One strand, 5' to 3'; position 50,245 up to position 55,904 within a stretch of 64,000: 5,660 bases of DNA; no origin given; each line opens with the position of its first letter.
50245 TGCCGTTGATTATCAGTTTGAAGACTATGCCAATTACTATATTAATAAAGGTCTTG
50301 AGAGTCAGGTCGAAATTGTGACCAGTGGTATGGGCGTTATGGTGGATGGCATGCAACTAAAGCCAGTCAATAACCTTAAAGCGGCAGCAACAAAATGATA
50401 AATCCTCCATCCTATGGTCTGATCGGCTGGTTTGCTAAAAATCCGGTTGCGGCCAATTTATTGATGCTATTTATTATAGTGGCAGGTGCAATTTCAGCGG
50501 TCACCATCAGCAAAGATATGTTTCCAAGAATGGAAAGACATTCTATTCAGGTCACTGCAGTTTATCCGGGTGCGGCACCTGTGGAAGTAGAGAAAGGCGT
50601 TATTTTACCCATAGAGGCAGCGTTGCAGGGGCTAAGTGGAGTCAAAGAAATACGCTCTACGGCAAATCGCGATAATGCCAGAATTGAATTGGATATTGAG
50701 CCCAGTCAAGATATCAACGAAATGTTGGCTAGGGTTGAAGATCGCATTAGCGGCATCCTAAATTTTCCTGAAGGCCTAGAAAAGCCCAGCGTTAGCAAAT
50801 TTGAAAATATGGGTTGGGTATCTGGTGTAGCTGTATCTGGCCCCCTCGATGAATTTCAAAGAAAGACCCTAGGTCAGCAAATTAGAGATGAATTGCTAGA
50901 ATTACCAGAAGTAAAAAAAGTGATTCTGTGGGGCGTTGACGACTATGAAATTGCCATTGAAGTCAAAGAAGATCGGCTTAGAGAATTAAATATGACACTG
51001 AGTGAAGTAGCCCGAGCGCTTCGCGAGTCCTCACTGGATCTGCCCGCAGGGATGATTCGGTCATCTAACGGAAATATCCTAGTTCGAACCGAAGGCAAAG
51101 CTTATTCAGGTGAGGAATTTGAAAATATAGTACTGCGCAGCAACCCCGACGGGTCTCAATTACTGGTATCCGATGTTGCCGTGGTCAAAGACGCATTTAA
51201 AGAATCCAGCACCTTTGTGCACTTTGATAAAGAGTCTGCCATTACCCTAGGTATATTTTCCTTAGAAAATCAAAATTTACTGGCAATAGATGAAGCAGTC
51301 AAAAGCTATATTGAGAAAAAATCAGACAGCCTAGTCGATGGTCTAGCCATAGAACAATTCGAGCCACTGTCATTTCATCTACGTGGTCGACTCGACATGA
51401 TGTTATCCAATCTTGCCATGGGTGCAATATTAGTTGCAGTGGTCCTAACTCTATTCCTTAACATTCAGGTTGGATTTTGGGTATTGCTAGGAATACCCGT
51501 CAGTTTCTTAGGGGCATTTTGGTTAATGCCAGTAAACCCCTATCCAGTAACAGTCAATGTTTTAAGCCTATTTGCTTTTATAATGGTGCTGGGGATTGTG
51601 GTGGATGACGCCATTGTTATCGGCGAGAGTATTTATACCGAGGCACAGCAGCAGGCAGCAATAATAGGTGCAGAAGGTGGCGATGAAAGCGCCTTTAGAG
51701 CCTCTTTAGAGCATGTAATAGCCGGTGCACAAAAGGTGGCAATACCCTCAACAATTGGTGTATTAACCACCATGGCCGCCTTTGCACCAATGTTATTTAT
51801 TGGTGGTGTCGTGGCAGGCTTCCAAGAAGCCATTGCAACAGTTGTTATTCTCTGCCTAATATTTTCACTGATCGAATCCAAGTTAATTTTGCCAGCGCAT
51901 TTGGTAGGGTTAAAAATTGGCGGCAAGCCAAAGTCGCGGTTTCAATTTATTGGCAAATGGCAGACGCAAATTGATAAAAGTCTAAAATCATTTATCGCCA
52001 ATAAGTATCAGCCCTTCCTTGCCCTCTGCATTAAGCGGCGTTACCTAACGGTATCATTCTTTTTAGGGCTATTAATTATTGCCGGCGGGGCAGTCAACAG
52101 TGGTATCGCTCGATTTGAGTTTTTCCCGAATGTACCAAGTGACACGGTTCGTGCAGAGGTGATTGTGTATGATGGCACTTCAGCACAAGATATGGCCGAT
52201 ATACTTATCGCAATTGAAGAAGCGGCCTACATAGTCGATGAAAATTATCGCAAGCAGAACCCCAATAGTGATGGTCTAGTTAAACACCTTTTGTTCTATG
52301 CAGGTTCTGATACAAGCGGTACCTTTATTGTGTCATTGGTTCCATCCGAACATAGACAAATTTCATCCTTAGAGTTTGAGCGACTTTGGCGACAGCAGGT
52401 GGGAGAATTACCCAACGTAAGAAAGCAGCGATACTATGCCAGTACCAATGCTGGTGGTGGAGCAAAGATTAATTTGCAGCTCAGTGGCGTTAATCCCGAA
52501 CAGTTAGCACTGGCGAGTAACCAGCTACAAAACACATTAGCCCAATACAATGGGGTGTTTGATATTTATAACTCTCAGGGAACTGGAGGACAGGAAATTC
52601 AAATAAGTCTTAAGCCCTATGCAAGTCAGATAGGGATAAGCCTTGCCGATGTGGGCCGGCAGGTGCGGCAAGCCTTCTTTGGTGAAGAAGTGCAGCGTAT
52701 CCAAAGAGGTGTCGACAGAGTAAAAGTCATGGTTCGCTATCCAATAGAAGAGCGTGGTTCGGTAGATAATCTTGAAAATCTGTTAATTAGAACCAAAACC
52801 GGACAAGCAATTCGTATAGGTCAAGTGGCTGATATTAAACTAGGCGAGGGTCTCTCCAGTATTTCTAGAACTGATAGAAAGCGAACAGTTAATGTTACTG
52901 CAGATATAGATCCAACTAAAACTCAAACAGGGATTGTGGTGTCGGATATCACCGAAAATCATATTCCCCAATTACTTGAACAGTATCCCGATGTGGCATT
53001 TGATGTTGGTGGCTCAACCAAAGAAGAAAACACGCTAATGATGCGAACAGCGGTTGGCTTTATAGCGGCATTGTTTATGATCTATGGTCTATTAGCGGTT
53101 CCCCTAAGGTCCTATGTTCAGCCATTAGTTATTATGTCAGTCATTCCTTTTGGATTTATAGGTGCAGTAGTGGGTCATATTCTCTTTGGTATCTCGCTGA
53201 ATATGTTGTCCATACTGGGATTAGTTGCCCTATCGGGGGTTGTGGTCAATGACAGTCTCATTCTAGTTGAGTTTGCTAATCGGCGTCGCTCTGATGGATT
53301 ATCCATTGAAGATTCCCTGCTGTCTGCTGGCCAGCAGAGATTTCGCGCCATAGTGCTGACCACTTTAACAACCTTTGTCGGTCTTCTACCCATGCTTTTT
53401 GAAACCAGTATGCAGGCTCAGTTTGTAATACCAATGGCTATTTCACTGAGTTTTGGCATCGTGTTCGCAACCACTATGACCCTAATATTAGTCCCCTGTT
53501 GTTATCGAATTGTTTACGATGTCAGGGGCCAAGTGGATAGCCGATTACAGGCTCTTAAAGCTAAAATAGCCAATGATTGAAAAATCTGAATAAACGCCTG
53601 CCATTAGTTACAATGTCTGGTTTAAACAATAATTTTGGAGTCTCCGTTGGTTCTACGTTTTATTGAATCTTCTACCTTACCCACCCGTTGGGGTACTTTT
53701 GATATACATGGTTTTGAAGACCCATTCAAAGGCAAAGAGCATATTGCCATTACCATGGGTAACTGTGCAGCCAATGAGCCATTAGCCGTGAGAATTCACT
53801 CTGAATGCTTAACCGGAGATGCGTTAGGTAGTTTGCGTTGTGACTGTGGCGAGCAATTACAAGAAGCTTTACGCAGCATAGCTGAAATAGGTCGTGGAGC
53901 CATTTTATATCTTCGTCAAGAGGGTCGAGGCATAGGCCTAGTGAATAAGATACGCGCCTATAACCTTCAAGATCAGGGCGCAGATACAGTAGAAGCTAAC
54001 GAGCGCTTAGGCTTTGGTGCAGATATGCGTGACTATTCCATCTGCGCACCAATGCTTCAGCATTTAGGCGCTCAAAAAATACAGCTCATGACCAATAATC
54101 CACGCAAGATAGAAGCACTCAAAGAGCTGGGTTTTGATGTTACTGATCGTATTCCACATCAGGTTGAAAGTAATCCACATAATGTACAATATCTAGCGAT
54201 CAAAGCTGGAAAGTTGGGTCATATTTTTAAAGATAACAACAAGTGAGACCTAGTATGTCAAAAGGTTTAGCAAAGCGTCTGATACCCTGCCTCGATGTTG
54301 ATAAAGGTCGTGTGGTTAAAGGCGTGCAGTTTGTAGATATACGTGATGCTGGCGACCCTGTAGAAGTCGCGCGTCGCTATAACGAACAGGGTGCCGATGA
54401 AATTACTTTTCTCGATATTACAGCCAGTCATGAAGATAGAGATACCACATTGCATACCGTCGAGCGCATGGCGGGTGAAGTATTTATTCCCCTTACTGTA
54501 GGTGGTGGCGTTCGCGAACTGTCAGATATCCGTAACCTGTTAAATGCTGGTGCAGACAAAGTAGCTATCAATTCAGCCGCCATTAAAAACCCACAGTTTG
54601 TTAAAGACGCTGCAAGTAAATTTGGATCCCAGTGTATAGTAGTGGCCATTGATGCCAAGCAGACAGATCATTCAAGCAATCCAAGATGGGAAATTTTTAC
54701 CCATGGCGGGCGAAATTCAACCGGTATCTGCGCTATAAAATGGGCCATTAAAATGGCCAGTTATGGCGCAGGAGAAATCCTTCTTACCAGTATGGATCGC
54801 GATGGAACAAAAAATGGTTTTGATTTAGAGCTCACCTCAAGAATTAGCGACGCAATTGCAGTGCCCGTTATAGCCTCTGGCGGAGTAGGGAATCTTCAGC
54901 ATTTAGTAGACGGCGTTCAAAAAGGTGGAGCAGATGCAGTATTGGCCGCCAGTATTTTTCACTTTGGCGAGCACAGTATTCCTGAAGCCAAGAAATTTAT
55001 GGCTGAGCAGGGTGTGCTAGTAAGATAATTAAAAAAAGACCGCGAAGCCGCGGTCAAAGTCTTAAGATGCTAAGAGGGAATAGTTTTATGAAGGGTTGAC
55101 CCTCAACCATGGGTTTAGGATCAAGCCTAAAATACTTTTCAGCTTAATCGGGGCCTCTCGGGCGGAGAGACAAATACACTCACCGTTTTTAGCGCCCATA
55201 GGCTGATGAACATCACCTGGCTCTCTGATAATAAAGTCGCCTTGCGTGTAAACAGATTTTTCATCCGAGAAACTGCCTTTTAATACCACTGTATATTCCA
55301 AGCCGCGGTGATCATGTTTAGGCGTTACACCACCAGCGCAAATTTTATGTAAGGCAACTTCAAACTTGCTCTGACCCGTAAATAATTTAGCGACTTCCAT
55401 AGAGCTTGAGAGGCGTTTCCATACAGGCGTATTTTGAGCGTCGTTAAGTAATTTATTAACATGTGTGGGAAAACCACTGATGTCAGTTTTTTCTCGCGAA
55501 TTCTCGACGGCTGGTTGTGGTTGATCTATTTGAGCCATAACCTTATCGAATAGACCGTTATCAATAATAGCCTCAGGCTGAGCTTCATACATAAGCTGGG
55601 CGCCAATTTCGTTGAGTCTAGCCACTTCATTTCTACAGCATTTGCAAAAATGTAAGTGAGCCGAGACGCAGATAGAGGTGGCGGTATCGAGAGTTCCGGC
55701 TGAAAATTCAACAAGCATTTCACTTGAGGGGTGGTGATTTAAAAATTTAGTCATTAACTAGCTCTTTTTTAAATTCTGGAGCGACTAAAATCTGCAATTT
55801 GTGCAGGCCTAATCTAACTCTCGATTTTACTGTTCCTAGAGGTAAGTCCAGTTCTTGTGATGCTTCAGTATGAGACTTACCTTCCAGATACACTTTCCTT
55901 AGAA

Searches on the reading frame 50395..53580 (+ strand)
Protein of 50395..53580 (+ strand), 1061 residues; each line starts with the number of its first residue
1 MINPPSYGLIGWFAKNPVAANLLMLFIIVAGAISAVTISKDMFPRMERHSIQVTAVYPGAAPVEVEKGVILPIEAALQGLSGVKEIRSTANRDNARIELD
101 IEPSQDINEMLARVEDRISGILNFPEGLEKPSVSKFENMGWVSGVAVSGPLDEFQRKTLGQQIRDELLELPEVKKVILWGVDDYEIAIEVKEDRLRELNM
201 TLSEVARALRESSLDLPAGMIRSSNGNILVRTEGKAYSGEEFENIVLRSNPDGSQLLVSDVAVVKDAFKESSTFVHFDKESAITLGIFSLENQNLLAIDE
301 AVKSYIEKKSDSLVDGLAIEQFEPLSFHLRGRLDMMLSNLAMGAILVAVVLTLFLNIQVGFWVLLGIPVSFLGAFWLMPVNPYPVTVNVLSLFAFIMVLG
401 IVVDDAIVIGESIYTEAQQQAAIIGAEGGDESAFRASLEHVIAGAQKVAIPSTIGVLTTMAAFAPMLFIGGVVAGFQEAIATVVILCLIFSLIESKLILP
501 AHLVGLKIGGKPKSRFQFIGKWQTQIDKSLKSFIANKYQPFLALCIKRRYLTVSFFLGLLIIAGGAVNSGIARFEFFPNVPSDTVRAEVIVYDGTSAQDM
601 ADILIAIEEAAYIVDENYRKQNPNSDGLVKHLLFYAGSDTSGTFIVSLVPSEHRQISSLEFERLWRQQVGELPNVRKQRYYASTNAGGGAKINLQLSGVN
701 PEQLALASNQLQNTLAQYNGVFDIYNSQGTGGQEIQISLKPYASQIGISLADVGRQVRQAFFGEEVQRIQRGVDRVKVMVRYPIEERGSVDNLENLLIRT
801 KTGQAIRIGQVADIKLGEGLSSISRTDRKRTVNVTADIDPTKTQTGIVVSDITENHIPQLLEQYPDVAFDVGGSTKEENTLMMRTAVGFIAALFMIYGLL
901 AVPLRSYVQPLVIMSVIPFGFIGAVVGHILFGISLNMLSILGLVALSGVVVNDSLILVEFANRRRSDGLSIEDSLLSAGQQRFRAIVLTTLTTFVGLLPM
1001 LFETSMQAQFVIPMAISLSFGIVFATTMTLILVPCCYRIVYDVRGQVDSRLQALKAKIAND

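Call 78: search_protein_families(library=pfam, proteins=[window:50395-53580:+], max_evalue=0.00001)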
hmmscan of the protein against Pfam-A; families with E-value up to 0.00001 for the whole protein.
window:50395-53580:+ (1061 aa): 1 family
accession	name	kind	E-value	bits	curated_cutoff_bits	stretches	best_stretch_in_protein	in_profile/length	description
PF00873.25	ACR_tran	-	5e-157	524.8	28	1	11-1040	3-1020/1021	AcrB/AcrD/AcrF family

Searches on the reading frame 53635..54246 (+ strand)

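Call 79: search_protein_families(library=pfam, proteins=[window:53635-54246:+], max_evalue=0.00001)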
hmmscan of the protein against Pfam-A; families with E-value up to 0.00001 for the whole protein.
window:53635-54246:+ (203 aa): 1 family
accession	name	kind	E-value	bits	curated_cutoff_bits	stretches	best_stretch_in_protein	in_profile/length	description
PF00925.25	GTP_cyclohydro2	-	1e-68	230.5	23.3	1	12-174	5-165/165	GTP cyclohydrolase II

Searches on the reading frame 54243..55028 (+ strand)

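Call 79: search_protein_families(library=pfam, proteins=[window:54243-55028:+], max_evalue=0.00001)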
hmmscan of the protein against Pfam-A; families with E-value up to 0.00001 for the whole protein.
window:54243-55028:+ (261 aa): 5 families
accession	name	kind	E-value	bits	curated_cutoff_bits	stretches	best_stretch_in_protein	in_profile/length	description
PF00977.27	His_biosynth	-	8.3e-86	287.6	23.6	1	12-244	1-227/228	Histidine biosynthesis protein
PF01207.24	Dus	-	4.5e-07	29.7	20.4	0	39-124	140-229/311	Dihydrouridine synthase (Dus)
PF02581.23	TMP-TENI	-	1.7e-06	28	27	0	43-112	108-179/180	Thiamine monophosphate synthase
PF03060.21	NMO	-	1.8e-06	28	28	0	160-239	141-225/331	Nitronate monooxygenase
PF05690.20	ThiG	-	2e-06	27.8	23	0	42-123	136-217/247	Thiazole biosynthesis protein ThiG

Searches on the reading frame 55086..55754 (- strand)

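Call 79: search_protein_families(library=pfam, proteins=[window:55086-55754:-], max_evalue=0.00001)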
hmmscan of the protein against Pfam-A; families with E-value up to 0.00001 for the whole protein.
window:55086-55754:- (222 aa): 1 family
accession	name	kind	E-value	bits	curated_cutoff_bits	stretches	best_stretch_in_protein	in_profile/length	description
PF12973.13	Cupin_7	-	6.6e-12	45.6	27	1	112-197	13-99/105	ChrR Cupin-like domain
